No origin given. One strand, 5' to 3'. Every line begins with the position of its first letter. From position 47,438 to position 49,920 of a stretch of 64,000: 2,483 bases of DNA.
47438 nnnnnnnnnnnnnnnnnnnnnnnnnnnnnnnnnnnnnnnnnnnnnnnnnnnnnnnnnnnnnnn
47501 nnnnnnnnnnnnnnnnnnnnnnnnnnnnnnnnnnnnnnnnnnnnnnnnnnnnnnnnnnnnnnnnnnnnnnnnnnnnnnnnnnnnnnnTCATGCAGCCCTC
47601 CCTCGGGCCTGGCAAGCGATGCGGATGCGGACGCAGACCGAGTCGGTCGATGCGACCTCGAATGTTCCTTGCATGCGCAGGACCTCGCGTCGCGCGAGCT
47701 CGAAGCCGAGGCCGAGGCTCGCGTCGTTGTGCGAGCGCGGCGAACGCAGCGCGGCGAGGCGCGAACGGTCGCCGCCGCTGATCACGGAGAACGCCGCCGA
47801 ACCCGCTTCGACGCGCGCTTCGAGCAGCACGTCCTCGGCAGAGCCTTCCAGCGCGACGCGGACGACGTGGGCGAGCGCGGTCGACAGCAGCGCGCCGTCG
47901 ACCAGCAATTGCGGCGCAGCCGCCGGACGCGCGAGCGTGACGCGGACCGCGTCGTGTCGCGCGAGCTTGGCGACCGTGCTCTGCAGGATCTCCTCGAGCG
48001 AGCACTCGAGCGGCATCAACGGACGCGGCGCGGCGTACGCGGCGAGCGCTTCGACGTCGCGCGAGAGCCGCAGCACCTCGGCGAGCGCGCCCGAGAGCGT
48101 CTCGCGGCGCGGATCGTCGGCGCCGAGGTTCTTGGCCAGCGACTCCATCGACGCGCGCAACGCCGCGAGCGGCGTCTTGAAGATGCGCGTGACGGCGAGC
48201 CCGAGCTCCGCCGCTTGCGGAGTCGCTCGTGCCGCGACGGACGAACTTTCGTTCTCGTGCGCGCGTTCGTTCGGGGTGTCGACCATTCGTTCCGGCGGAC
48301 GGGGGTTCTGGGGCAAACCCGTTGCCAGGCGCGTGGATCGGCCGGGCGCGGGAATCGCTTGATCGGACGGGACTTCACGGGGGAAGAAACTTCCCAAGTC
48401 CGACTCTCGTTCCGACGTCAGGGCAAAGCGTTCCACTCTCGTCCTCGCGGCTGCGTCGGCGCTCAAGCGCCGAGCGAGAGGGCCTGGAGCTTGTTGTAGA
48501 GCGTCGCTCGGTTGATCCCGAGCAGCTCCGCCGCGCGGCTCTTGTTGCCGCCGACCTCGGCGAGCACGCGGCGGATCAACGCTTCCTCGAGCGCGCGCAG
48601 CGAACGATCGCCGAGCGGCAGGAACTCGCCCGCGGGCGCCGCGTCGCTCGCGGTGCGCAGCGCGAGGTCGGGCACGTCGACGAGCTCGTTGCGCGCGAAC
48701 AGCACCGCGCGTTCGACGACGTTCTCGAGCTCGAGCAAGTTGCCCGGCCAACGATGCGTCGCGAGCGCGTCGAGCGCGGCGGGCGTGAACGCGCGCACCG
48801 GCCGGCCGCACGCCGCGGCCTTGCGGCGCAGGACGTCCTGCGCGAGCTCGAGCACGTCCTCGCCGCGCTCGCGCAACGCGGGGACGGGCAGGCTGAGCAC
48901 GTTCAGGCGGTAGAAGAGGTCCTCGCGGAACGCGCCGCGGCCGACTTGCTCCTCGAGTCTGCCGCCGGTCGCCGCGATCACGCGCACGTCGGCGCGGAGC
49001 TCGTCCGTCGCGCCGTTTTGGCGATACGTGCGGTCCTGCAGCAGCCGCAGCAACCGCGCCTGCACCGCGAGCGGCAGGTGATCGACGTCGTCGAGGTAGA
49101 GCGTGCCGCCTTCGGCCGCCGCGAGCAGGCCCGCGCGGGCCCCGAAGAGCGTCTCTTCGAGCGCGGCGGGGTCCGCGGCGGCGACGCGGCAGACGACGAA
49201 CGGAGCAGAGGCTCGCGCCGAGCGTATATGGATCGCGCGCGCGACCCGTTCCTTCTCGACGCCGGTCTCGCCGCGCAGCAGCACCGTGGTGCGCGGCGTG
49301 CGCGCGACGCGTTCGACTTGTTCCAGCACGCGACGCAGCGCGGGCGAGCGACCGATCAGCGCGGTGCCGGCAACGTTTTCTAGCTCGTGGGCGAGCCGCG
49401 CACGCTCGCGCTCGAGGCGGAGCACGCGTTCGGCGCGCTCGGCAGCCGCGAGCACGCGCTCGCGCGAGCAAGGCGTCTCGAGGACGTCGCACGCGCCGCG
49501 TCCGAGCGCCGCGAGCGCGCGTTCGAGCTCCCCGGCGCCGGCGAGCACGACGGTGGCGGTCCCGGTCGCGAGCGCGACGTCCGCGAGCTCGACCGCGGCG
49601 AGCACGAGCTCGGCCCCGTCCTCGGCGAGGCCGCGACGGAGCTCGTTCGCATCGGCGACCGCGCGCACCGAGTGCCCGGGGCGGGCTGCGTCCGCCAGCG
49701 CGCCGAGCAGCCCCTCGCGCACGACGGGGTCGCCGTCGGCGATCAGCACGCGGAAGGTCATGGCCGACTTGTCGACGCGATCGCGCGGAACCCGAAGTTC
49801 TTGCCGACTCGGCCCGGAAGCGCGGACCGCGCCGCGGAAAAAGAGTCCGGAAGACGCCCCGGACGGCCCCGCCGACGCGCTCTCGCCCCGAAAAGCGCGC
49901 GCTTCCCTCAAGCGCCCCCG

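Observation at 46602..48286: Pseudo-histidine kinase plus receiver-fused RsbW/SpoIIAB-type kinase open the flagellar super-operon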

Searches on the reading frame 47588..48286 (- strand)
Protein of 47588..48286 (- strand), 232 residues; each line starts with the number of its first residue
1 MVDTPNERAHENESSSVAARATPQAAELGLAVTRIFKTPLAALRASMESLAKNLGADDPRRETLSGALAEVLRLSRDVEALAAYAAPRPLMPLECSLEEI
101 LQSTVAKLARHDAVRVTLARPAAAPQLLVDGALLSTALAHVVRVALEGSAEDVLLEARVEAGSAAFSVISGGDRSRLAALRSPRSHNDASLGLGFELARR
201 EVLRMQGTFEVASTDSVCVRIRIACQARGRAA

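Call 3: search_protein_families(library=pfam, proteins=[window:47588-48286:-], max_evalue=1)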
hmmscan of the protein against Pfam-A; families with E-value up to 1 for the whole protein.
window:47588-48286:- (232 aa): 2 families
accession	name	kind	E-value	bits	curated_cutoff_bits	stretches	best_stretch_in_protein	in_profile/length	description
PF00512.31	HisKA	-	0.0053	17.2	26.9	1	36-79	13-55/66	His Kinase A (phospho-acceptor) domain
PF02518.31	HATPase_c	-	0.13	13.1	26.4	1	135-223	7-107/111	Histidine kinase-, DNA gyrase B-, and HSP90-like ATPase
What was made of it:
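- Checked: Gene A. Pfam gives only sub-threshold HisKA (17.2 bits against a cut-off of 26.9) and HATPase_c (13.1 against 26.4) (call 3).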

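Call 12: find_homologous_proteins(query=window:47588-48286:-, max_evalue=0.001)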
Query window:47588-48286:- (232 aa): 28 proteins with E <= 0.001 among 8000 candidates.
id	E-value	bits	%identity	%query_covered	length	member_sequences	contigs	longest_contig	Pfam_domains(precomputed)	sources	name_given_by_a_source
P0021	2.9e-125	434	94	100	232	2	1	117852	-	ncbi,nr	ncbi:MAG: hypothetical protein HZA52_07490 [Planctomycetes bacterium]|nr:hypothetical protein [Planc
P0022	1.1e-84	301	69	96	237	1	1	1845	-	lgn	-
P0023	5.2e-84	299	68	100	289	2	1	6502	-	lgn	-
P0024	1.5e-79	285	66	96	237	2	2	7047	-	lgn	-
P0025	1.4e-78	281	65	100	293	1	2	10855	-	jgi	jgi:two-component system, OmpR family, sensor kinase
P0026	1.5e-78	281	65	96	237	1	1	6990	-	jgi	jgi:signal transduction histidine kinase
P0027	1.6e-75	271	64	100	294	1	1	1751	-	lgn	-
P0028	7.3e-74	266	63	100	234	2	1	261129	-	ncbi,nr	ncbi:MAG: hypothetical protein K8S98_06045 [Planctomycetes bacterium]|nr:hypothetical protein [Planc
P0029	2.4e-60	222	54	96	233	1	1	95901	-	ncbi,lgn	-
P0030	3.6e-57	211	58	89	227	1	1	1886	-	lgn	-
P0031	3.6e-39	153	45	87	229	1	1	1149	-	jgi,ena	-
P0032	2.9e-37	146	47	89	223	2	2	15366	PF00512.32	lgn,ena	-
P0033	1.5e-36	144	43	89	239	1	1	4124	-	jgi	jgi:K+-sensing histidine kinase KdpD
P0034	4.5e-36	143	44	91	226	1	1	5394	-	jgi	jgi:K+-sensing histidine kinase KdpD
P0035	3.3e-35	140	43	90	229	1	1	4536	-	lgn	-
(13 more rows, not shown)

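Call 36: predict_structure(alignment_id=A2)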
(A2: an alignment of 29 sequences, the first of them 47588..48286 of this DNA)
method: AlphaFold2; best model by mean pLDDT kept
length: 232 residues; sequences in the alignment: 29
mean_pLDDT: 83.9   pTM: 0.75
mean pLDDT of the five models: 83.9, 82.9, 82.3, 79.7, 79.3
residues with pLDDT >= 90: 121; 70-90: 82; 50-70: 5; < 50: 24
segments of 3 or more residues with pLDDT < 50: 1-20, 229-232
pLDDT, mean of each block of 10 residues (from residue 1): 41 41 70 83 93 92 91 88 88 93 95 94 85 96 91 93 92 80 84 93 95 87 73 40
secondary structure, 60 per line:
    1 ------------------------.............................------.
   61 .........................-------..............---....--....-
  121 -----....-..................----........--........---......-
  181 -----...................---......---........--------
elements in order: H25-53 H60-85 E93-96 H97-106 H110-113 E116-119 E126-129 H131-148 E153-160 E163-170 H174-179 H186-204 E208-213 E217-224
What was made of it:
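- On Functional HisKA-type histidine kinase (gene A): AF2 pLDDT 84 (call 36).
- Checked: The AlphaFold2 model (pLDDT 84, pTM 0.75) is a DHp hairpin (residues 25-53 and 60-85) plus an alpha/beta CA domain (call 36).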

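Call 40: fold_search(model_id=the predicted structure, library=pdb)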
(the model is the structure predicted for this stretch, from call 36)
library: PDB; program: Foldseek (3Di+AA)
matches with E <= 10: 707; with E <= 0.001: 331
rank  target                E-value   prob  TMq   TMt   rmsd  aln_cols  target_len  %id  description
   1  9jfj_A                2.5e-11  1.00  0.61  0.61   5.5       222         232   18  Crystal structure of the cytoplasmic domain of ZraS in ADP-bound form (released 2025-03-26)
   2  9jfj_D                7.2e-11  1.00  0.50  0.49  16.3       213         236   19  Crystal structure of the cytoplasmic domain of ZraS in ADP-bound form (released 2025-03-26)
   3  9jfj_C                1.2e-10  1.00  0.69  0.69   4.3       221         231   19  Crystal structure of the cytoplasmic domain of ZraS in ADP-bound form (released 2025-03-26)
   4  9jfj_B                1.2e-10  1.00  0.51  0.52  16.4       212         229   17  Crystal structure of the cytoplasmic domain of ZraS in ADP-bound form (released 2025-03-26)
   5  9eut_A                4.5e-10  1.00  0.60  0.23   6.3       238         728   15  Cryo-EM structure of the full-length Pseudomonas aeruginosa bacteriophytochrome in its Pr state (released 2024-09-04)
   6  6dk7_G                1.4e-09  1.00  0.67  0.69   3.9       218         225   16  RetS histidine kinase region with cobalt (released 2019-03-20)
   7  8g3a_D                2.1e-09  1.00  0.61  0.45   4.5       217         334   16  BceAB-S nucleotide free TM state 1 (released 2023-06-21)
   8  6dk7_E                2.6e-09  1.00  0.66  0.67   4.1       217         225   16  RetS histidine kinase region with cobalt (released 2019-03-20)
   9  4u7n_B                2.6e-09  1.00  0.58  0.63   5.8       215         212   16  Inactive structure of histidine kinase (released 2015-09-02)
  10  5c93_A                3.6e-09  1.00  0.53  0.53   6.8       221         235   15  Histidine kinase with ATP (released 2016-07-27)
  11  5c93_B                3.6e-09  1.00  0.49  0.51   8.4       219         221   16  Histidine kinase with ATP (released 2016-07-27)
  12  8a6x_B                4.0e-09  1.00  0.48  0.32  16.4       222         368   19  Crystal structure of a chimeric LOV-Histidine kinase SB2F1 (asymmetrical variant, trigonal form with long c axis) (released 2024-01-10)
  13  6dk7_B                4.2e-09  1.00  0.62  0.64   4.9       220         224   18  RetS histidine kinase region with cobalt (released 2019-03-20)
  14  4kp4_A                4.4e-09  1.00  0.52  0.55   7.5       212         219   18  Deciphering cis-trans directionality and visualizing autophosphorylation in histidine kinases. (released 2014-02-12)
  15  6dk7_F                5.8e-09  1.00  0.66  0.69   4.9       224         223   15  RetS histidine kinase region with cobalt (released 2019-03-20)
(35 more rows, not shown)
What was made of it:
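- On Functional HisKA-type histidine kinase (gene A): Foldseek hits ZraS, RetS, DivL and CpxA at E 1e-11 to 1e-8 (call 40).
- Closest known: DivL. Same: DivL and RetS are among A's Foldseek hits (call 40).
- Checked: Foldseek matches histidine-kinase cores: ZraS at E 2.5e-11, then RetS, DivL and CpxA (call 40).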

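Call 82: search_protein_families(library=ncbifam, proteins=[window:47588-48286:-], max_evalue=0.1)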
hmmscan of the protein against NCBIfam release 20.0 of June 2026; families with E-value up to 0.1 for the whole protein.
window:47588-48286:- (232 aa): 2 families
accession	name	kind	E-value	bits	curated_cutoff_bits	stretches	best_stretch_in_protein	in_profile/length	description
NF008312.0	PRK11100.1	equivalog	1.7e-06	27.1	356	1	33-224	264-471/477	two-component system sensor histidine kinase CreC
NF008468.0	PRK11360.1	equivalog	6.2e-06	24.9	646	1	36-223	407-604/616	two-component system sensor histidine kinase AtoS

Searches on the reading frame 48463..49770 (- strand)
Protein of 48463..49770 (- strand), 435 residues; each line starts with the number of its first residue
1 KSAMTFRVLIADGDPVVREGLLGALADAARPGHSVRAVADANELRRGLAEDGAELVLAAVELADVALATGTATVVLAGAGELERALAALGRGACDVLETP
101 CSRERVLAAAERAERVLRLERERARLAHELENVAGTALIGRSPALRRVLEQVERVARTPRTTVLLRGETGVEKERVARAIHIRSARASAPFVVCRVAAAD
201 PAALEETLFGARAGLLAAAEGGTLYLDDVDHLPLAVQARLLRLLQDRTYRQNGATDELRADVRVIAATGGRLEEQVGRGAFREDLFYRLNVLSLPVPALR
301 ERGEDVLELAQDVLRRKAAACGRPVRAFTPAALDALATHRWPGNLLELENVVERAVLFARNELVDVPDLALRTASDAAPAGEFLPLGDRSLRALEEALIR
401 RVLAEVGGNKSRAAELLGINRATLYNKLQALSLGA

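Call 3: search_protein_families(library=pfam, proteins=[window:48463-49770:-], max_evalue=1)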
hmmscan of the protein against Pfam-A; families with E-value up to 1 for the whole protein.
window:48463-49770:- (435 aa): 10 families
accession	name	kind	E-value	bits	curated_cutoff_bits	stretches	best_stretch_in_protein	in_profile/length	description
PF00158.32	Sigma54_activat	-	1.3e-42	145.8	20.2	1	138-294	1-167/168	Sigma-54 interaction domain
PF14532.12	Sigma54_activ_2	-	1.5e-19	71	25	1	139-299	1-138/138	Sigma-54 interaction domain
PF25601.1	AAA_lid_14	-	1.2e-18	67.1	27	1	300-375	1-76/87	AAA+ ATPase lid domain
PF02954.25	HTH_8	-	1e-13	51.2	22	1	391-430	2-41/42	Bacterial regulatory protein, Fis family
PF07728.20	AAA_5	-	1.2e-06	29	22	1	163-269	2-122/139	AAA domain (dynein-related subfamily)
PF13556.12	HTH_30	-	0.0017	18.6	27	1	402-430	7-35/59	PucR C-terminal helix-turn-helix domain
PF00072.30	Response_reg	-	0.0065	17.1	30.2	1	8-109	1-109/111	Response regulator receiver domain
PF13384.12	HTH_23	-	0.0074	16.5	24.6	1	401-426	13-36/50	Homeodomain-like domain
PF13747.11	DUF4164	-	0.012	16.5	27.2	1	103-132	26-57/89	Domain of unknown function (DUF4164)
PF07724.20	AAA_2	-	0.15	12.5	27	1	160-250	3-105/166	AAA domain (Cdc48 subfamily)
